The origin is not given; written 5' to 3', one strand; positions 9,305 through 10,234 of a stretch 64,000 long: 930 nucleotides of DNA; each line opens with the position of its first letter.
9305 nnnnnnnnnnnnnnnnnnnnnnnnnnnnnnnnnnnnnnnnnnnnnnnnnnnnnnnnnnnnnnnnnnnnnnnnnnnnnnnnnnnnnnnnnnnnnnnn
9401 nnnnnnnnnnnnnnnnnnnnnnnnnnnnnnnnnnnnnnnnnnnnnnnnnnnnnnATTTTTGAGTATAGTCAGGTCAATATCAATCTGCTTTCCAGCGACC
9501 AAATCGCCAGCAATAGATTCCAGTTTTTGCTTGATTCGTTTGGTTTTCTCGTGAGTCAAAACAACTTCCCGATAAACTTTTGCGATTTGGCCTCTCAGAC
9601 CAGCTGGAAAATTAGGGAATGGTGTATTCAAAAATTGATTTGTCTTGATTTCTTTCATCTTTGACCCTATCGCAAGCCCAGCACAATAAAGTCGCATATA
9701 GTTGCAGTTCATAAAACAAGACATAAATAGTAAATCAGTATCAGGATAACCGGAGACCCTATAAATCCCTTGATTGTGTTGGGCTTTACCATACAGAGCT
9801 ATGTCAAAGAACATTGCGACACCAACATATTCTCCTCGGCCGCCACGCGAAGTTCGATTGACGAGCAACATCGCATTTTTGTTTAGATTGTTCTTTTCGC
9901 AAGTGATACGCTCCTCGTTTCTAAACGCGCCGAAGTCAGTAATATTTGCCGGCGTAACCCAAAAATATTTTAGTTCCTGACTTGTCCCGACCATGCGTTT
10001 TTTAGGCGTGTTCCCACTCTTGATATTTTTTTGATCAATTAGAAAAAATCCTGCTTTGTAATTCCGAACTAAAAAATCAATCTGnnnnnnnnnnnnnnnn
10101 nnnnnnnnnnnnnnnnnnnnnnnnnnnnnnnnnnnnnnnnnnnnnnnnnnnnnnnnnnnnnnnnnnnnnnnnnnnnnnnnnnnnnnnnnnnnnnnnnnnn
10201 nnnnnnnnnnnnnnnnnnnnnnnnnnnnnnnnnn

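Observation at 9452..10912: Specificity (HsdS-like) gene split by a single in-frame amber codon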

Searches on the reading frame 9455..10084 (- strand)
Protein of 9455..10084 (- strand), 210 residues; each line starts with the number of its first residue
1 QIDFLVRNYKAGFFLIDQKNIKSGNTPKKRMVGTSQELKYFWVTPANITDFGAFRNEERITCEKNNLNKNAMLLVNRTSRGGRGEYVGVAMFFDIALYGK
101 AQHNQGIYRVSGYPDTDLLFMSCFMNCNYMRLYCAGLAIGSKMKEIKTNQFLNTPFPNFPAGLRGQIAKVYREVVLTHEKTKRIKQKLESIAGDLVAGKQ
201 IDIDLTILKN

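Call 6: search_protein_families(library=pfam, proteins=[window:9455-9994:-, window:9455-10084:-], max_evalue=0.01)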
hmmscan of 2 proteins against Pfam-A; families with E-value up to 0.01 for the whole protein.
window:9455-9994:- (180 aa): 0 families

window:9455-10084:- (210 aa): 0 families

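Call 11: search_protein_families(library=ncbifam, proteins=[window:9455-10084:-], max_evalue=0.01)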
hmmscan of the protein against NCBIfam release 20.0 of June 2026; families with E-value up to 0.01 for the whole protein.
window:9455-10084:- (210 aa): 1 family
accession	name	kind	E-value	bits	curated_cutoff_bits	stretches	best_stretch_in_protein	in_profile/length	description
NF047740.1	antiphage_MADS5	equivalog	1.4e-05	24.1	400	1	60-179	325-443/461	methylation-associated defense system restriction endonuclease subunit S MAD5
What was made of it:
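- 9452..10084 (-): In-frame continuation of the S gene: 210 sense codons plus TGA, covering the rest of TRD2 and the C-terminal conserved helix CR2. It contains the 180-aa ORF that starts at ATG 9994. NCBIfam MAD5-type S profile hit at 60-179 (call 11).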

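Call 55: list_cluster_members(proteins=[P0013, P0121, window:9455-9994:-, window:52272-52919:+])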
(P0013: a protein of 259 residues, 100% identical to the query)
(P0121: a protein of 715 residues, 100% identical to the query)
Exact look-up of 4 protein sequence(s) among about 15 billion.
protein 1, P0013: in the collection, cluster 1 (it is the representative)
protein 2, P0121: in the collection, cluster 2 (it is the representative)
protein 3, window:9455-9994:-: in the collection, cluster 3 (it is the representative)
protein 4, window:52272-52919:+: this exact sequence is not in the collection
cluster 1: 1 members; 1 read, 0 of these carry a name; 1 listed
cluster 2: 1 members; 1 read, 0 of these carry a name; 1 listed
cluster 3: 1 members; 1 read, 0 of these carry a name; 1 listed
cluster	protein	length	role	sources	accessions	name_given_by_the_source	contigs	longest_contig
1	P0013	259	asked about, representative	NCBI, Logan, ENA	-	-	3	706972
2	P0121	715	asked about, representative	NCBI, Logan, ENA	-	-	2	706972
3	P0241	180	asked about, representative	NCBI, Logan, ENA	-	-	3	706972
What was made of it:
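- Tried and rejected: Cluster look-ups returned no names (call 55).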
